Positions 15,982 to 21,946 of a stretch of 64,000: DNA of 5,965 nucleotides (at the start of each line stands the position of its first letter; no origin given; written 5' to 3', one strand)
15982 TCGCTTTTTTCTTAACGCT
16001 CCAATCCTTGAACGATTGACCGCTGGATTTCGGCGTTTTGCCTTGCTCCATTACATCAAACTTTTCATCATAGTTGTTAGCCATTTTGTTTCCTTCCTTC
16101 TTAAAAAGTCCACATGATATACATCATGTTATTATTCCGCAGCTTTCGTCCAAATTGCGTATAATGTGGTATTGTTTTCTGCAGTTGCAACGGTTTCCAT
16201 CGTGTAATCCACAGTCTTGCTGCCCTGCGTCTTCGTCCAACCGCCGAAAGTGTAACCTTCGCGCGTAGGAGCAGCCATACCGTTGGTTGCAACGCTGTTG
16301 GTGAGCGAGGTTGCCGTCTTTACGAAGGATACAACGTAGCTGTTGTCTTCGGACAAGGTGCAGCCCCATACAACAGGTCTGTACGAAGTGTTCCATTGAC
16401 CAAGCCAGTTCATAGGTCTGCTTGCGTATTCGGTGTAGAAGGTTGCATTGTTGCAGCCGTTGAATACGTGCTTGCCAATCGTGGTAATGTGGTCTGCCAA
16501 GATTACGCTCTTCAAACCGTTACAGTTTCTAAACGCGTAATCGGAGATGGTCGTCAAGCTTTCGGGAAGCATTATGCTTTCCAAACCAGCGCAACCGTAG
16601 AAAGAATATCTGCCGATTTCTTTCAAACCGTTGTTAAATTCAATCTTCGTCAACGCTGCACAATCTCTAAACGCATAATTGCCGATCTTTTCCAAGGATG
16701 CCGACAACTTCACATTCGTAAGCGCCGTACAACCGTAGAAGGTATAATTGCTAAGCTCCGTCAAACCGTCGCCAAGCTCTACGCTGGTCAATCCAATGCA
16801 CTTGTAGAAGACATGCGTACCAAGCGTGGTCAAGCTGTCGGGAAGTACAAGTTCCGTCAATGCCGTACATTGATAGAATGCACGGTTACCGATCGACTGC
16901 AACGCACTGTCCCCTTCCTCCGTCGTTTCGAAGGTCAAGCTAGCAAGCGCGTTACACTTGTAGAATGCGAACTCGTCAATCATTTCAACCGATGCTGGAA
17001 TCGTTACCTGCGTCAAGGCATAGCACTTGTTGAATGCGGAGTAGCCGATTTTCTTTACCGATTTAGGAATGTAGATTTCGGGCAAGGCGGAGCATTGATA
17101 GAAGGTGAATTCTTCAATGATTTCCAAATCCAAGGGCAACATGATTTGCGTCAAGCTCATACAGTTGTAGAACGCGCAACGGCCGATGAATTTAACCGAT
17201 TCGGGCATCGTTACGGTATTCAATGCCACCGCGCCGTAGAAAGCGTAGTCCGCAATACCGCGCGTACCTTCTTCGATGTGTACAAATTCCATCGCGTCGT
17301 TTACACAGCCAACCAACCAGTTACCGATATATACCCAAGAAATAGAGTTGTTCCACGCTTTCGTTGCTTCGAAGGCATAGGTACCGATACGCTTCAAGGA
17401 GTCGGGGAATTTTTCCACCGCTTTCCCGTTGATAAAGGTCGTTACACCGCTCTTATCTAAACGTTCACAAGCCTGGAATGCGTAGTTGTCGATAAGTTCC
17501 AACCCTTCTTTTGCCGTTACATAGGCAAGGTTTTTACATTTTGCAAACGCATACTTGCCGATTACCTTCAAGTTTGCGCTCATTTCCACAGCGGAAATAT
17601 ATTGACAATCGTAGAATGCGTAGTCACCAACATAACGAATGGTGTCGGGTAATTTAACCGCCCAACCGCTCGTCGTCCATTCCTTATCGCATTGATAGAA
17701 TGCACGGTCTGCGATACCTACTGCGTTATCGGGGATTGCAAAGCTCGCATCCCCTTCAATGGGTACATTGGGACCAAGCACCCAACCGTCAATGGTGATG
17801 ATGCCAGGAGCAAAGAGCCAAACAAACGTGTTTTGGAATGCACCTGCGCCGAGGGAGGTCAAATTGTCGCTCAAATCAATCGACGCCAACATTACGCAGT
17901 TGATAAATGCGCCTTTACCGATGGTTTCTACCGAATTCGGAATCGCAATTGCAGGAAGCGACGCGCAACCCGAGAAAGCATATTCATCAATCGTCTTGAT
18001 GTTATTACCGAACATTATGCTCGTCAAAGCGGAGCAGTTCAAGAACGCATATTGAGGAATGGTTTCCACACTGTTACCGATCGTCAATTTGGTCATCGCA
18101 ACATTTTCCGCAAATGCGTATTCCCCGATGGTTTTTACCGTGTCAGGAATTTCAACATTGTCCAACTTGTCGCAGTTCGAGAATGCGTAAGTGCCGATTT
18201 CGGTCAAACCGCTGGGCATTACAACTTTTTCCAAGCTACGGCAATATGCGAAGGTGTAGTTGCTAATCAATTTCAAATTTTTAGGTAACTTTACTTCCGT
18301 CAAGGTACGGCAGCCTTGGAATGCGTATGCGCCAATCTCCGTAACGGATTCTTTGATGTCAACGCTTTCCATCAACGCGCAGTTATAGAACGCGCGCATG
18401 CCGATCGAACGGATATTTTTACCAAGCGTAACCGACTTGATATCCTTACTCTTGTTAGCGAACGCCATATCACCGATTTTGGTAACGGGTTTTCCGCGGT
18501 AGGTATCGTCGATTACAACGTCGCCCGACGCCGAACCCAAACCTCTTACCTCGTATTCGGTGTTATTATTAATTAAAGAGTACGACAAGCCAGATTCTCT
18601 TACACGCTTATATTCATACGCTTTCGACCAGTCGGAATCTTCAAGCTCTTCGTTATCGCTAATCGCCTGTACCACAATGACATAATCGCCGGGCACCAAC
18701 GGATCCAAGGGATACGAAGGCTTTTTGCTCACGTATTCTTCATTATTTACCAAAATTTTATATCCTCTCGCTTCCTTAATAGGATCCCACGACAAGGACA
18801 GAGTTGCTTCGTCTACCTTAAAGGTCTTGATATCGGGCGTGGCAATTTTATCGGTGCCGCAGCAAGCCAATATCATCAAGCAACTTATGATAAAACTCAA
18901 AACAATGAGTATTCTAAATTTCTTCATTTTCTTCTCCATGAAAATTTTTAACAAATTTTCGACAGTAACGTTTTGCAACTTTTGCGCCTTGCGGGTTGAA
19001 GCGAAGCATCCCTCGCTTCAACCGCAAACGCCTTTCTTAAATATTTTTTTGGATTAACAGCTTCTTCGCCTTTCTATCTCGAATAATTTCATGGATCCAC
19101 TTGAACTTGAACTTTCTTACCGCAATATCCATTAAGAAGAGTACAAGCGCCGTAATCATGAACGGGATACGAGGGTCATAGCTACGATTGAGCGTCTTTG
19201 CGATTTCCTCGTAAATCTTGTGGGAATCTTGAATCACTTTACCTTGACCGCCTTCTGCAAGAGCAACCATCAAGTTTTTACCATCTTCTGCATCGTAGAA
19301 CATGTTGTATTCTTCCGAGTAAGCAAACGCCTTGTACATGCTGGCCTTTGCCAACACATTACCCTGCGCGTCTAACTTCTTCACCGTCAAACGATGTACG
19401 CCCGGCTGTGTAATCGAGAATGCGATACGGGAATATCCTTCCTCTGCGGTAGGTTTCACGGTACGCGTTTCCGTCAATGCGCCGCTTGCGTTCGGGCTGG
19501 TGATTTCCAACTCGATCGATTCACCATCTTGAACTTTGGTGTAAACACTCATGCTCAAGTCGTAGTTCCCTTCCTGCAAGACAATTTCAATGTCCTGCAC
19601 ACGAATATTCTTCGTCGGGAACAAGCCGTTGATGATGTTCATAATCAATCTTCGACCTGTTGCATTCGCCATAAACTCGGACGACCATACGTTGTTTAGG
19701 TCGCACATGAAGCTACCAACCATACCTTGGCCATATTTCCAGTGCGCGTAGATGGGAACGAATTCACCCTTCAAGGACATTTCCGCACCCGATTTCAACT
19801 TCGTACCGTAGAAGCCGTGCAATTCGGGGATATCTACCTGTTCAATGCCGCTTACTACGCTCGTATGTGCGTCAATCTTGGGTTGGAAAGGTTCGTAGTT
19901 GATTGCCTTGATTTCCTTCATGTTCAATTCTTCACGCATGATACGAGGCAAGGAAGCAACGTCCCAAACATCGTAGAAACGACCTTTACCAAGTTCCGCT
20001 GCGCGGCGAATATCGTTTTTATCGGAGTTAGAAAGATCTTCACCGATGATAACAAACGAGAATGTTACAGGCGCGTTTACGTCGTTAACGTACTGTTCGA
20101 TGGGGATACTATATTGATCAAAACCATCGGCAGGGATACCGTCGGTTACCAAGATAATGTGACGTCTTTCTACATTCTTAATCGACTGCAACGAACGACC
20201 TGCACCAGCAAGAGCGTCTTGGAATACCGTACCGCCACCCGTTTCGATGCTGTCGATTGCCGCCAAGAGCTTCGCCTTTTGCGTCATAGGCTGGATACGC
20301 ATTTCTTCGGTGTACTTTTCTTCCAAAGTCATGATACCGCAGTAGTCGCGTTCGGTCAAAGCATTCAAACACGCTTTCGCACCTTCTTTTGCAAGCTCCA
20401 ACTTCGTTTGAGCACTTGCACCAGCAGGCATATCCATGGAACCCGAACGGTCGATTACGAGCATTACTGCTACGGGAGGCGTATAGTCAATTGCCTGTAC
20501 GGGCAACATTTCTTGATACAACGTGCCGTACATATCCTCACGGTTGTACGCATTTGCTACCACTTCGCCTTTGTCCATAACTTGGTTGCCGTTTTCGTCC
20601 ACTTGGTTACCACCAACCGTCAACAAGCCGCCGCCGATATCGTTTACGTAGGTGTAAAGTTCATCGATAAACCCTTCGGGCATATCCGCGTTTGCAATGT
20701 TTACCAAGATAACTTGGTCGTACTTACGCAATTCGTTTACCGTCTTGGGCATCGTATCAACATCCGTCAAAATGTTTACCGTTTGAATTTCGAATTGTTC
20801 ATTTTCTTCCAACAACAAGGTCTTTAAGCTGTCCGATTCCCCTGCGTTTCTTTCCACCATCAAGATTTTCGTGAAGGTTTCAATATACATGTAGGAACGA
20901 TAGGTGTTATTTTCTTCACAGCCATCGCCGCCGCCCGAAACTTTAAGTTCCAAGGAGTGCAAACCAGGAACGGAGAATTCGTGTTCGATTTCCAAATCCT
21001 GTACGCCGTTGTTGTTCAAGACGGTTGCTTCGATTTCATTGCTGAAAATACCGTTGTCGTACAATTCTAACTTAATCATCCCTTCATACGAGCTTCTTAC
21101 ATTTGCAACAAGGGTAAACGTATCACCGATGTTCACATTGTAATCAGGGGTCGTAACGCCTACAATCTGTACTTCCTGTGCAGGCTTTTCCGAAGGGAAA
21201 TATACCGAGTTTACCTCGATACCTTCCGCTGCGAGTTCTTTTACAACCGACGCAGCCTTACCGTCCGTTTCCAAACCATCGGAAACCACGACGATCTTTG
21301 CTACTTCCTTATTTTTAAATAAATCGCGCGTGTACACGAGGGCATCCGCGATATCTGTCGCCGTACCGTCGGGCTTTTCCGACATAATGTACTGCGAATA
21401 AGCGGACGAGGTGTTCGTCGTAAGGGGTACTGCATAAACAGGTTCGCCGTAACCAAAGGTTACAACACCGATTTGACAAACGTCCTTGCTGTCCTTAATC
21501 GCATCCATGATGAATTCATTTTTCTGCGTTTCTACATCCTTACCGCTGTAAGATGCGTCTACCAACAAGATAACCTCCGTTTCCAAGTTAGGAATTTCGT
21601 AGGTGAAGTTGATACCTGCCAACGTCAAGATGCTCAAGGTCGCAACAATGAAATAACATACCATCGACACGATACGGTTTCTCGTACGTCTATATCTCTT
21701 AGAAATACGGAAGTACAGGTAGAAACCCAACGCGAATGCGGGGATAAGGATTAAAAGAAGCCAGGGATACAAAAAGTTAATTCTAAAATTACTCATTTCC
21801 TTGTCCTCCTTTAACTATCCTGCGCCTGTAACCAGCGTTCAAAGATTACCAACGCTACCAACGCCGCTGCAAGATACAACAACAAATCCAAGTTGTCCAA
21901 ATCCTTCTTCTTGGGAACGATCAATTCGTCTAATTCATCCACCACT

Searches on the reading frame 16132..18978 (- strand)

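Call 36: search_protein_families(library=pfam, proteins=[window:16132-18978:-])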
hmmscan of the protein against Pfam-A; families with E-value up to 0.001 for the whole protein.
window:16132-18978:- (948 aa): 4 families
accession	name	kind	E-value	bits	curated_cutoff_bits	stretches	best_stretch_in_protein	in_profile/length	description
PF13306.12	LRR_5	-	9.5e-164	536.7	27.7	6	166-292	1-123/127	BspA type Leucine rich repeat region (6 copies)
PF13855.12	LRR_8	-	1.1e-28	99.2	27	1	302-341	11-51/61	Leucine rich repeat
PF09479.16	Flg_new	-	3.2e-08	34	27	1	891-941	15-64/65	Listeria-Bacteroides repeat domain (List_Bact_rpt)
PF23952.1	LRR_EndoS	-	6.1e-07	30.1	27.9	0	739-783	44-91/116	Endo-beta-N-acetylglucosaminidase EndoS LRR domain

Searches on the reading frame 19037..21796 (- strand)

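Call 36: search_protein_families(library=pfam, proteins=[window:19037-21796:-])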
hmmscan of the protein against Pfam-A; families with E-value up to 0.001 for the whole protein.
window:19037-21796:- (919 aa): 6 families
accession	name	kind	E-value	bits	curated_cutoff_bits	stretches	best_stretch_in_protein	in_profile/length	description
PF13519.12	VWA_2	-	7.5e-26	91.3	27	2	444-553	1-106/107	von Willebrand factor type A domain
PF00092.34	VWA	-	3.6e-21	76.6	23.8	2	444-620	2-172/174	von Willebrand factor type A domain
PF13768.12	VWA_3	-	2.1e-07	31.5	27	1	455-607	8-153/155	von Willebrand factor type A domain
PF07090.17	GATase1_like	-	2.3e-06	27.8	27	0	641-724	159-244/247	Putative glutamine amidotransferase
PF05762.20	VWA_CoxE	-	3.8e-06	26.9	26.4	1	73-190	57-177/222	VWA domain containing CoxE-like protein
PF01882.25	DUF58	-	4.9e-05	23.1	23.4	0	72-186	35-155/216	Protein of unknown function DUF58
